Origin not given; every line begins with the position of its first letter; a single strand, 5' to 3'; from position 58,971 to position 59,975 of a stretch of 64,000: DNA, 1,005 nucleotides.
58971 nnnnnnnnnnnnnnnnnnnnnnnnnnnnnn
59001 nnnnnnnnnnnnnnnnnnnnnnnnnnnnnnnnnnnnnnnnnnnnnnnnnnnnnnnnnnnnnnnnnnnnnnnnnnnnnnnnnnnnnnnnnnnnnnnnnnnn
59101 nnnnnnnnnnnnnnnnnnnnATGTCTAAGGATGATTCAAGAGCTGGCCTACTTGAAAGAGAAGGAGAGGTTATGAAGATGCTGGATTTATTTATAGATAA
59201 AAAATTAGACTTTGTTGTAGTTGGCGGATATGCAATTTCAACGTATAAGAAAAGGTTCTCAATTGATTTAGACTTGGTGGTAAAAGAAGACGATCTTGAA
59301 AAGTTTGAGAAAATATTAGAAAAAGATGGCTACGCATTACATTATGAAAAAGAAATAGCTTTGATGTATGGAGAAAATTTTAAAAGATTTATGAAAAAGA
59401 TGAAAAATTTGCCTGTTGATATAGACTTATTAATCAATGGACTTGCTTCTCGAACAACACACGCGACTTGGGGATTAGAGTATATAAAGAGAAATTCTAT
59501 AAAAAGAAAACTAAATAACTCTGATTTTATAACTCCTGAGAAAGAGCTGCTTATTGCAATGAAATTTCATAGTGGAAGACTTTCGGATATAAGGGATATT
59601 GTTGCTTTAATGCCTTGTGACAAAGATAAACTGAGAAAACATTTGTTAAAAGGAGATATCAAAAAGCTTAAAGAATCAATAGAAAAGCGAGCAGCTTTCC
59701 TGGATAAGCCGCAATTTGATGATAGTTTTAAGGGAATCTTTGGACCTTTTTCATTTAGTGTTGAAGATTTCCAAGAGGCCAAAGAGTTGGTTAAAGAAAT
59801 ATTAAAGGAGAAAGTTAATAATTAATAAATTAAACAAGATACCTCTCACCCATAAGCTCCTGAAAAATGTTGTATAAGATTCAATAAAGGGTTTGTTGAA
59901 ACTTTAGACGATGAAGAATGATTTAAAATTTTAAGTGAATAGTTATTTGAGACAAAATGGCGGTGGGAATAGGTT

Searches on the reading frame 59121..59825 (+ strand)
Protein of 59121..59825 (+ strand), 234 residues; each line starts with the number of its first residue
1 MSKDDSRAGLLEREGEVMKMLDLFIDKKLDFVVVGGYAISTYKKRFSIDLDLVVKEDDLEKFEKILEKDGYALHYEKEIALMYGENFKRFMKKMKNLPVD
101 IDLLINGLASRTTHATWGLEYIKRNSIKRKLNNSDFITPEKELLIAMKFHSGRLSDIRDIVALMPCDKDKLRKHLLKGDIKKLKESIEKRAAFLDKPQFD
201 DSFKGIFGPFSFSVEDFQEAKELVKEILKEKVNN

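Call 4: search_protein_families(library=pfam, proteins=[window:59121-59825:+], max_evalue=1)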
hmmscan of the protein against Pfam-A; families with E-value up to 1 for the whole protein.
window:59121-59825:+ (234 aa): 6 families
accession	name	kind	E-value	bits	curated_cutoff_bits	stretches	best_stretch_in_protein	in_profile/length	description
PF14907.12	NTP_transf_5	-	3.3e-08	33.8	31.2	1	18-142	61-181/249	Uncharacterised nucleotidyltransferase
PF19502.5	DUF6036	-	0.00067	19.9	23.6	1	26-162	17-117/164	Nucleotidyltransferase of unknown function (DUF6036)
PF08843.17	AbiEii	-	0.0012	19.3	22.5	1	28-75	12-65/238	Nucleotidyl transferase AbiEii toxin, Type IV TA system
PF10706.15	Aminoglyc_resit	-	0.0027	18.3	21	1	17-73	2-61/149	Aminoglycoside-2''-adenylyltransferase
PF04229.20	GrpB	-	0.051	14.2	25.5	1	33-79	31-78/159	GrpB protein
PF01909.29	NTP_transf_2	-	0.32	11.9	21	1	27-77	13-47/93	Nucleotidyltransferase domain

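Call 5: search_protein_families(library=padloc, proteins=[window:59121-59825:+], max_evalue=1)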
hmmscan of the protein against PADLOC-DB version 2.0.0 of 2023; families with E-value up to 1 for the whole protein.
window:59121-59825:+ (234 aa): 3 families
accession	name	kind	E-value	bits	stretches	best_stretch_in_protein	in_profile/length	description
PDLC02299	AbiEii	-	5.8e-06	23.9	1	8-68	23-84/344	AbiEii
PDLC02290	AbiEii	-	0.0031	15.1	1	75-115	21-61/290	AbiEii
PDLC02291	AbiEii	-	0.014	12.7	1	23-66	50-91/310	AbiEii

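Call 6: search_protein_families(library=ncbifam, proteins=[window:59121-59825:+], max_evalue=1)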
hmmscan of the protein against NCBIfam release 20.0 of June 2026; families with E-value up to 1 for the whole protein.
window:59121-59825:+ (234 aa): 1 family
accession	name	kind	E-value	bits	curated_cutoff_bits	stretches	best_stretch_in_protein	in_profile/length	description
NF000141.1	linco_LnuC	exception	0.043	13.7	300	1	17-99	7-87/164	lincosamide nucleotidyltransferase Lnu(C)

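Call 9: search_solved_structures(query=window:59121-59825:+, max_evalue=10, show_alignments=2)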
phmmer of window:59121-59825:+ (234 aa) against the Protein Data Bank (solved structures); distinct sequences matched with E-value up to 10: 0.

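Call 12: find_homologous_proteins(query=window:59121-59825:+, max_evalue=0.001)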
Query window:59121-59825:+ (234 aa): 542 proteins with E <= 0.001 among 1420 candidates; the best 120 are listed.
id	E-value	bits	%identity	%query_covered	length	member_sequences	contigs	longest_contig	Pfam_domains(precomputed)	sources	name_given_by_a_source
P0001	1.7e-145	501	100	100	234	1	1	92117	PF14907.13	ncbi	-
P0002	1.8e-127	442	89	99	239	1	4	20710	PF14907.13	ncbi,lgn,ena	-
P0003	7.8e-127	440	89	99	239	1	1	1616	PF14907.13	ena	-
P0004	1.4e-126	439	88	99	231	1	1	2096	PF14907.13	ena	-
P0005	3.8e-123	428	84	99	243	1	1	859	PF14907.13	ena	-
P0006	1.4e-122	426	85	99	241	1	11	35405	PF14907.13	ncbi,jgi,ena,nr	ncbi:nucleotidyltransferase family protein [Candidatus Pacearchaeota archaeon]|nr:nucleotidyltransfe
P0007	5.0e-122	424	84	99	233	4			PF14907.13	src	-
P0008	3.7e-121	421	81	99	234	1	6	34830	PF14907.13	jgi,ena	-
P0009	8.7e-121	420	84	99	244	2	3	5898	PF14907.13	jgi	-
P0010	1.1e-120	419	84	99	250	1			PF14907.13,PF19502.6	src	-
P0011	1.8e-120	419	83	99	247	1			PF14907.13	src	-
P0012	2.9e-120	418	83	99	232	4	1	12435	PF14907.13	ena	-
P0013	5.4e-119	414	80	100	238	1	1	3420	PF14907.13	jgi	-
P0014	6.5e-119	414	79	100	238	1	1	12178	PF14907.13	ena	-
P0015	7.5e-119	413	81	99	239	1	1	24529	PF14907.13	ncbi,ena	-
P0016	1.1e-118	413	82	97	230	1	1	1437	PF14907.13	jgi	-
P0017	2.0e-118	412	81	98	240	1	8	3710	PF14907.13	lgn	-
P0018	5.5e-118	411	82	99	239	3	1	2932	PF14907.13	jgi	-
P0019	5.6e-118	411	79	100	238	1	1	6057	PF14907.13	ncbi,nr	ncbi:MAG: nucleotidyltransferase family protein [Nanoarchaeota archaeon]|nr:nucleotidyltransferase f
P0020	9.1e-118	410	81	97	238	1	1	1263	PF14907.13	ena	-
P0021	1.2e-117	410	82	96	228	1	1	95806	PF14907.13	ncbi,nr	ncbi:nucleotidyltransferase family protein [Candidatus Pacearchaeota archaeon]|nr:nucleotidyltransfe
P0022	1.4e-117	409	81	98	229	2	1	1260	PF14907.13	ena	-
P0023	2.2e-117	409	79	99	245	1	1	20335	PF14907.13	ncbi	-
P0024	2.3e-117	409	80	98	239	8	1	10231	PF14907.13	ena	-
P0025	3.0e-117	408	79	100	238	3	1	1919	PF14907.13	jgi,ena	-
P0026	4.5e-117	408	80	98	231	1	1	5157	PF14907.13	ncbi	-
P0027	8.6e-117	407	81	99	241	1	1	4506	PF14907.13,PF19502.6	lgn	-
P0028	1.1e-116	406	81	99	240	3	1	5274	PF14907.13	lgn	-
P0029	1.1e-116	406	80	98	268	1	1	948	PF14907.13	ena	-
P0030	1.2e-116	406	78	100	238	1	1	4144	PF14907.13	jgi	-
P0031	2.0e-116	406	79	100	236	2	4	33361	PF14907.13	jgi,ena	-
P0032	2.2e-116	405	79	98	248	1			PF14907.13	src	-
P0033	2.8e-116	405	79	98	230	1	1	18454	PF14907.13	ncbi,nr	ncbi:MAG: nucleotidyltransferase family protein [Nanoarchaeota archaeon]|nr:nucleotidyltransferase f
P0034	2.9e-116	405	80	97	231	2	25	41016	PF14907.13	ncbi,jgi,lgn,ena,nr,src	ncbi:MAG: hypothetical protein UR15_C0001G0038 [Parcubacteria group bacterium GW2011_GWA2_31_28]|nr:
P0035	3.0e-116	405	78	100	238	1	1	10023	PF14907.13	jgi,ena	-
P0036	6.7e-116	404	78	100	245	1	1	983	PF14907.13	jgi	-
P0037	1.0e-115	403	78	98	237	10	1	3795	PF14907.13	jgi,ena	-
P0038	1.2e-115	403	79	98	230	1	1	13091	PF14907.13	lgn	-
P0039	1.3e-115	403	80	99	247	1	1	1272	PF14907.13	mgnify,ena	mgnify:CR=1 FL=1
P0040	1.8e-115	402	76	100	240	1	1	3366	PF14907.13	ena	-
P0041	4.3e-115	401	79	97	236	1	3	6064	PF14907.13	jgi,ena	-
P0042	6.5e-115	401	77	100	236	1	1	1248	PF14907.13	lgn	-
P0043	9.5e-115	400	79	97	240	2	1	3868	PF14907.13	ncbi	-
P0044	2.4e-114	399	79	99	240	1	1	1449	PF14907.13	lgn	-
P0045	2.4e-114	399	79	97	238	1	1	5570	PF14907.13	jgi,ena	-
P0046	3.2e-114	398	79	99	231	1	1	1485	PF14907.13,PF19502.6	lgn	-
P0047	3.9e-114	398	77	97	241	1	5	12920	PF14907.13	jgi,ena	-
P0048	7.1e-114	397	79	97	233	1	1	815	PF14907.13,PF19502.6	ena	-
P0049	9.7e-114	397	77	98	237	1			PF14907.13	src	-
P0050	1.3e-113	396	77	99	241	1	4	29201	PF14907.13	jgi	jgi:uncharacterized protein YcgL (UPF0745 family)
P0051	3.2e-113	395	77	99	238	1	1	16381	PF14907.13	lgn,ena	-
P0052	3.3e-113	395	77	99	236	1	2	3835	PF14907.13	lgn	-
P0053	5.4e-113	394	77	97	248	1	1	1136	PF14907.13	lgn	-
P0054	9.7e-113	393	78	97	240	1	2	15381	PF14907.13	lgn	-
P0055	1.0e-112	393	78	97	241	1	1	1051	PF14907.13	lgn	-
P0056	1.2e-112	393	77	99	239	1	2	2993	PF14907.13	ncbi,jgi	-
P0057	1.5e-112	393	78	98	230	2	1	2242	PF14907.13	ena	-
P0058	2.3e-112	392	76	99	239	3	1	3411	PF14907.13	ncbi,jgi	-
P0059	2.9e-112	392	77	99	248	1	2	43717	PF14907.13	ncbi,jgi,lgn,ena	-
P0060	2.9e-112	392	78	98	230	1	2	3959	PF14907.13,PF19502.6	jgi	jgi:hypothetical protein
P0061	7.0e-112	391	77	96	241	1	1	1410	PF14907.13,PF19502.6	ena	-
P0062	8.1e-112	390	76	100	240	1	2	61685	PF14907.13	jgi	-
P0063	2.2e-111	389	76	99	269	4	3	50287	PF14907.13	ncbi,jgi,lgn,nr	ncbi:nucleotidyltransferase family protein [Candidatus Woesearchaeota archaeon]|nr:nucleotidyltransf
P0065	2.7e-111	389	75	99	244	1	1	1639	PF14907.13,PF19502.6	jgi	-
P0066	2.7e-111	389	76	96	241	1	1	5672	PF14907.13,PF19502.6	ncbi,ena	-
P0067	3.1e-111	389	77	97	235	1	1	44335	PF14907.13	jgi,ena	jgi:hypothetical protein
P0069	1.9e-110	386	76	100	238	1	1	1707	PF14907.13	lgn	-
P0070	1.9e-110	386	71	99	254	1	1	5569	PF14907.13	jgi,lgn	-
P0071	2.5e-110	386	75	97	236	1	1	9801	PF14907.13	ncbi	-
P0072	2.9e-110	385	75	97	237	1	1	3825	PF14907.13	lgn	-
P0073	6.9e-110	384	74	97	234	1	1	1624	PF14907.13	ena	-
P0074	7.7e-110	384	75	98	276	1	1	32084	PF14907.13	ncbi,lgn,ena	-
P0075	8.3e-110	384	75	97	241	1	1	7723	PF14907.13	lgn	-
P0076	8.8e-110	384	77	97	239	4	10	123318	PF14907.13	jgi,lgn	jgi:hypothetical protein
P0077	1.3e-109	383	75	98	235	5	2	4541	PF14907.13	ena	-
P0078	1.6e-109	383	74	99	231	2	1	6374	PF14907.13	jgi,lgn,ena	-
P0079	1.7e-109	383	75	98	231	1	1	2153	PF14907.13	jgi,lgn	-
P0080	1.7e-109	383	75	98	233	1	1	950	PF14907.13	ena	-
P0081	2.0e-109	383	75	98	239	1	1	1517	PF14907.13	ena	-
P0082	2.1e-109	383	76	98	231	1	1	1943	PF14907.13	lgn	-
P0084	7.9e-109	381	75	97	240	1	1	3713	PF14907.13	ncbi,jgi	-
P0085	8.0e-109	381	74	99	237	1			PF14907.13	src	-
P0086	1.1e-108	380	73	98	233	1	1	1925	PF14907.13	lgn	-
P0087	1.2e-108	380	74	98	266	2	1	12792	PF14907.13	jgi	-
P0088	1.7e-108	380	76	98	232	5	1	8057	PF14907.13,PF19502.6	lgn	-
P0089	1.8e-108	380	74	97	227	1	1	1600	PF14907.13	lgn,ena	-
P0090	2.3e-108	379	73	97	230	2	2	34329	PF14907.13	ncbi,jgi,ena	-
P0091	3.2e-108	379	75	97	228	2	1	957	PF14907.13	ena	-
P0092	3.3e-108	379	73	98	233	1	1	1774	PF14907.13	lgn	-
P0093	3.8e-108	378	75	97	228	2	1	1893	PF14907.13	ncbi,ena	-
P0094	6.4e-108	378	73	98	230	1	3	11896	PF14907.13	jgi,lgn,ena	-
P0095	8.4e-108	377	73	98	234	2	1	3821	PF14907.13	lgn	-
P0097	1.4e-107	377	74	97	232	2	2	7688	PF14907.13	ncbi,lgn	-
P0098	1.6e-107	376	72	100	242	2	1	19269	PF14907.13,PF19502.6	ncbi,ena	-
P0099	1.9e-107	376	74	98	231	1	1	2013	PF14907.13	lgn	-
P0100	2.3e-107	376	74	99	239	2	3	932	PF14907.13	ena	-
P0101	2.3e-107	376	73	97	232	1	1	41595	PF14907.13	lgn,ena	-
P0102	3.2e-107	375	73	98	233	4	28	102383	PF14907.13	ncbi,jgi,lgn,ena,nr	ncbi:nucleotidyltransferase family protein [Candidatus Pacearchaeota archaeon]|nr:nucleotidyltransfe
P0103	3.4e-107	375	73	97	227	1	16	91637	PF14907.13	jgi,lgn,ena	-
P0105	9.3e-107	374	71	98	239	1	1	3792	PF14907.13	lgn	-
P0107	5.0e-106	372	73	100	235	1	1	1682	PF14907.13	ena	-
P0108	7.0e-106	371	74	98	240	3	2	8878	PF14907.13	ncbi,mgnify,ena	mgnify:FL=1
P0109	7.4e-106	371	75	97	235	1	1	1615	PF14907.13,PF19502.6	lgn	-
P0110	1.2e-105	370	73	97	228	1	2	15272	PF14907.13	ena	-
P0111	1.4e-105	370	73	97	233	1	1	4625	PF14907.13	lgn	-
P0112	1.8e-105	370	72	99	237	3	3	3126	PF14907.13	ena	-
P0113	2.9e-105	369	74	95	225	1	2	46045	PF14907.13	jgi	-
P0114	1.2e-104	367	78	89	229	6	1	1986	PF14907.13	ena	-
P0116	4.3e-104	365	72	98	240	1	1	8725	PF14907.13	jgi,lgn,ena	-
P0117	5.5e-104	365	73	97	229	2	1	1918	PF14907.13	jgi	-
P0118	5.6e-104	365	74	97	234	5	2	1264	PF14907.13,PF19502.6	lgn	-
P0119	1.6e-103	363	72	97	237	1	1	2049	PF14907.13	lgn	-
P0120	6.2e-103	361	72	98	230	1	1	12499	PF14907.13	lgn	-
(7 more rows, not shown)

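Call 13: find_encoding_contigs(protein=P0001, flank=6000, max_places=3)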
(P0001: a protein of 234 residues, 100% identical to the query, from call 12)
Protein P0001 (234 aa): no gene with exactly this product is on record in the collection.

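Call 14: find_encoding_contigs(protein=P0102, flank=6000, max_places=6)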
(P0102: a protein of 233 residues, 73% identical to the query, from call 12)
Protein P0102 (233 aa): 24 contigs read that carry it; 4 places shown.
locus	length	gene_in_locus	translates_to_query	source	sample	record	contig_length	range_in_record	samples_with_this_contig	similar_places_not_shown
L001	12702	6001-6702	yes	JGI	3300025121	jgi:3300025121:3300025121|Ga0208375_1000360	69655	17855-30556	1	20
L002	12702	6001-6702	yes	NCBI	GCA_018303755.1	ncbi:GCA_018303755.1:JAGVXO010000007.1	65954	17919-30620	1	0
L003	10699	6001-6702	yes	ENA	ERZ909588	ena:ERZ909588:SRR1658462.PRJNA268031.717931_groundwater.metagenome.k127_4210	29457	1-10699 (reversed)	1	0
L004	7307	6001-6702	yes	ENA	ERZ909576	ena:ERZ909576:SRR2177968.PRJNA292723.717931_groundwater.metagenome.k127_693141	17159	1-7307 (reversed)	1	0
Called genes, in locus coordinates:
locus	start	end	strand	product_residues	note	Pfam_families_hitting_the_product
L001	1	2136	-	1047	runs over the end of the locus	PF00270:DEAD, PF04851:ResIII, PF14890:Intein_splicing, PF14528:LAGLIDADG_3, PF21210:RNA_helicase_helical, PF00271:Helicase_C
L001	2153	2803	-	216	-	-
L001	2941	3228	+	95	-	PF05239:PRC (weak)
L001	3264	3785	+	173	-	-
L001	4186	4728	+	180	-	-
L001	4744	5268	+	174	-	-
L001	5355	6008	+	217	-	-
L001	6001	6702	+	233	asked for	PF14907:NTP_transf_5 (weak)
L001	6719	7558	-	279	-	-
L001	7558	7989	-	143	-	-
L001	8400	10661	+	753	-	PF00437:T2SSE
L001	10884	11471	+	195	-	PF19502:DUF6036, PF09970:DUF2204 (faint)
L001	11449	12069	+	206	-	-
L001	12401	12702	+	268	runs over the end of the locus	-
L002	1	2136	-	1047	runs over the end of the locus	PF00270:DEAD, PF04851:ResIII, PF14890:Intein_splicing, PF14528:LAGLIDADG_3, PF21210:RNA_helicase_helical, PF00271:Helicase_C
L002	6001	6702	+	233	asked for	PF14907:NTP_transf_5 (weak)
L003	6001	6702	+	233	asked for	PF14907:NTP_transf_5 (weak)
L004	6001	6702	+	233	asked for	PF14907:NTP_transf_5 (weak)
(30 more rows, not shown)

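Call 15: find_encoding_contigs(protein=P0021, flank=6000, max_places=3)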
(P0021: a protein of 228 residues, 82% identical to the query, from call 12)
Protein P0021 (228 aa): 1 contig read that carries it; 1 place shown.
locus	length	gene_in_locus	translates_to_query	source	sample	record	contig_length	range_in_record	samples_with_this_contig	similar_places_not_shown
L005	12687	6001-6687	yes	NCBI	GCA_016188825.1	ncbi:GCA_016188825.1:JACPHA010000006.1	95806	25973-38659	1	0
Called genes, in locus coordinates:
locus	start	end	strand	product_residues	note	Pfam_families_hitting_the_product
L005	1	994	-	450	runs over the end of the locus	PF12146:Hydrolase_4 (faint)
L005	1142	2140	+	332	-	PF04014:MazE_antitoxin (weak)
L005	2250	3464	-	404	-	PF01970:TctA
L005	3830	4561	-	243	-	PF01925:TauE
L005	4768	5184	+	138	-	-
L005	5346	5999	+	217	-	-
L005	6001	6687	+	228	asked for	PF14907:NTP_transf_5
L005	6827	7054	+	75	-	-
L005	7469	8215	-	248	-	PF09335:VTT_dom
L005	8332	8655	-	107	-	-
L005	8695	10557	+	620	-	-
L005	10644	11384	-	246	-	-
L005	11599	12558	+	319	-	PF00579:tRNA-synt_1b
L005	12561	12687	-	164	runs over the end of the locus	-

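Call 16: find_encoding_contigs(protein=P0076, flank=6000, max_places=3)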
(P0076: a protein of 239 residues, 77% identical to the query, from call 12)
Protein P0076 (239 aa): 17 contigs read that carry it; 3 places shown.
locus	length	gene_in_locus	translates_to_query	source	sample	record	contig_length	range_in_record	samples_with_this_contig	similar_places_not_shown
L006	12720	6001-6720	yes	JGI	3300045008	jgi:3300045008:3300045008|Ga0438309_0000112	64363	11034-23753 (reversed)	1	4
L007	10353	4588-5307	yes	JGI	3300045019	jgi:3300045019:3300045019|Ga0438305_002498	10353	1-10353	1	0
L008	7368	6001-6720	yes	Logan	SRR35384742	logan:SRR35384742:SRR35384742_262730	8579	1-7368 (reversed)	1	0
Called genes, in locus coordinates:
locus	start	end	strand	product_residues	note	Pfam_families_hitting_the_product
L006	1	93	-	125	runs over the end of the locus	PF01329:Pterin_4a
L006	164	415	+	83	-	-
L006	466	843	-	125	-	-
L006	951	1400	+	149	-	-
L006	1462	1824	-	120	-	-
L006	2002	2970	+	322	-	PF01073:3Beta_HSD, PF01370:Epimerase, PF02719:Polysacc_synt_2, PF04321:RmlD_sub_bind, PF05368:NmrA (faint), PF13460:NAD_binding_10 (weak), PF16363:GDP_Man_Dehyd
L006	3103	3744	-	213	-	-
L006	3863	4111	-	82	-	PF02661:Fic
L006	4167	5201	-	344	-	PF04055:Radical_SAM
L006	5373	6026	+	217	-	PF25212:HVO_A0114 (faint)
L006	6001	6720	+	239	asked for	PF14907:NTP_transf_5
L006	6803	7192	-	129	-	PF02675:AdoMet_dc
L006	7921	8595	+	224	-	PF01351:RNase_HII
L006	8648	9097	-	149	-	-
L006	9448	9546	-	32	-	-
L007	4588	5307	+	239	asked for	PF14907:NTP_transf_5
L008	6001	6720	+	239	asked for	PF14907:NTP_transf_5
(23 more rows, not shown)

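Call 17: find_encoding_contigs(protein=P0063, flank=6000, max_places=3)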
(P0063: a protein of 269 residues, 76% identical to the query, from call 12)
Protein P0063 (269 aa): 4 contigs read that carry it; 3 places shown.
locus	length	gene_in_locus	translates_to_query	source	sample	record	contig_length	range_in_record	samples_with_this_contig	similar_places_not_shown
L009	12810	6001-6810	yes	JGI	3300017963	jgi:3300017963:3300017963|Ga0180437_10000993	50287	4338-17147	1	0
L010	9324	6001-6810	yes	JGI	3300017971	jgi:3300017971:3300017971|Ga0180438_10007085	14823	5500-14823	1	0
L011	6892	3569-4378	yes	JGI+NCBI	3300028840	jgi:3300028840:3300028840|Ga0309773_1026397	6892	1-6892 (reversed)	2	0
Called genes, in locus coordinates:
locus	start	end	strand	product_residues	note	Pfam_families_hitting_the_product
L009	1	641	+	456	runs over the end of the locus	PF07728:AAA_5 (weak), PF17863:AAA_lid_2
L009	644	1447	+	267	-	-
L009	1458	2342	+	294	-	-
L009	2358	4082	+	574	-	-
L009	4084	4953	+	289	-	-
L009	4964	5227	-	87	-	PF25213:HVO_A0261_N (weak), PF01022:HTH_5 (faint)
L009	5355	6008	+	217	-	PF13518:HTH_28 (weak)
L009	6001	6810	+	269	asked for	PF14907:NTP_transf_5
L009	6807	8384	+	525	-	PF12161:HsdM_N, PF02384:N6_Mtase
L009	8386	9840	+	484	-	-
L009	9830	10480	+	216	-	-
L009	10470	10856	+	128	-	-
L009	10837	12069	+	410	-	PF01420:Methylase_S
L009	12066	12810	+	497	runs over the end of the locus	-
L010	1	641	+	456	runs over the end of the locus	PF07728:AAA_5 (weak), PF17863:AAA_lid_2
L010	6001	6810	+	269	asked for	PF14907:NTP_transf_5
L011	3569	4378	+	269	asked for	PF14907:NTP_transf_5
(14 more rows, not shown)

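Call 24: search_solved_structures(query=A2, max_evalue=10, show_alignments=3)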
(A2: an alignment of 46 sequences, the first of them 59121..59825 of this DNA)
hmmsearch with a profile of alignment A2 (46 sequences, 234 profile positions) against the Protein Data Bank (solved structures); distinct sequences matched with E-value up to 10: 4.
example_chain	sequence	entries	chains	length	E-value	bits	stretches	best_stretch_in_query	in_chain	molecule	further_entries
1aow_A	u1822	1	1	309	0.16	14.7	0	85-133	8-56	ANNEXIN IV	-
1i4a_A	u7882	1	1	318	0.17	14.6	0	85-132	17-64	ANNEXIN IV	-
1ann_A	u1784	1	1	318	0.17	14.6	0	85-132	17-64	ANNEXIN IV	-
8an4_A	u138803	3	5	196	0.78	12.5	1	30-72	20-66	Bacterial toxin | Nucleotidyl transferase AbiEii/AbiGii toxin family protein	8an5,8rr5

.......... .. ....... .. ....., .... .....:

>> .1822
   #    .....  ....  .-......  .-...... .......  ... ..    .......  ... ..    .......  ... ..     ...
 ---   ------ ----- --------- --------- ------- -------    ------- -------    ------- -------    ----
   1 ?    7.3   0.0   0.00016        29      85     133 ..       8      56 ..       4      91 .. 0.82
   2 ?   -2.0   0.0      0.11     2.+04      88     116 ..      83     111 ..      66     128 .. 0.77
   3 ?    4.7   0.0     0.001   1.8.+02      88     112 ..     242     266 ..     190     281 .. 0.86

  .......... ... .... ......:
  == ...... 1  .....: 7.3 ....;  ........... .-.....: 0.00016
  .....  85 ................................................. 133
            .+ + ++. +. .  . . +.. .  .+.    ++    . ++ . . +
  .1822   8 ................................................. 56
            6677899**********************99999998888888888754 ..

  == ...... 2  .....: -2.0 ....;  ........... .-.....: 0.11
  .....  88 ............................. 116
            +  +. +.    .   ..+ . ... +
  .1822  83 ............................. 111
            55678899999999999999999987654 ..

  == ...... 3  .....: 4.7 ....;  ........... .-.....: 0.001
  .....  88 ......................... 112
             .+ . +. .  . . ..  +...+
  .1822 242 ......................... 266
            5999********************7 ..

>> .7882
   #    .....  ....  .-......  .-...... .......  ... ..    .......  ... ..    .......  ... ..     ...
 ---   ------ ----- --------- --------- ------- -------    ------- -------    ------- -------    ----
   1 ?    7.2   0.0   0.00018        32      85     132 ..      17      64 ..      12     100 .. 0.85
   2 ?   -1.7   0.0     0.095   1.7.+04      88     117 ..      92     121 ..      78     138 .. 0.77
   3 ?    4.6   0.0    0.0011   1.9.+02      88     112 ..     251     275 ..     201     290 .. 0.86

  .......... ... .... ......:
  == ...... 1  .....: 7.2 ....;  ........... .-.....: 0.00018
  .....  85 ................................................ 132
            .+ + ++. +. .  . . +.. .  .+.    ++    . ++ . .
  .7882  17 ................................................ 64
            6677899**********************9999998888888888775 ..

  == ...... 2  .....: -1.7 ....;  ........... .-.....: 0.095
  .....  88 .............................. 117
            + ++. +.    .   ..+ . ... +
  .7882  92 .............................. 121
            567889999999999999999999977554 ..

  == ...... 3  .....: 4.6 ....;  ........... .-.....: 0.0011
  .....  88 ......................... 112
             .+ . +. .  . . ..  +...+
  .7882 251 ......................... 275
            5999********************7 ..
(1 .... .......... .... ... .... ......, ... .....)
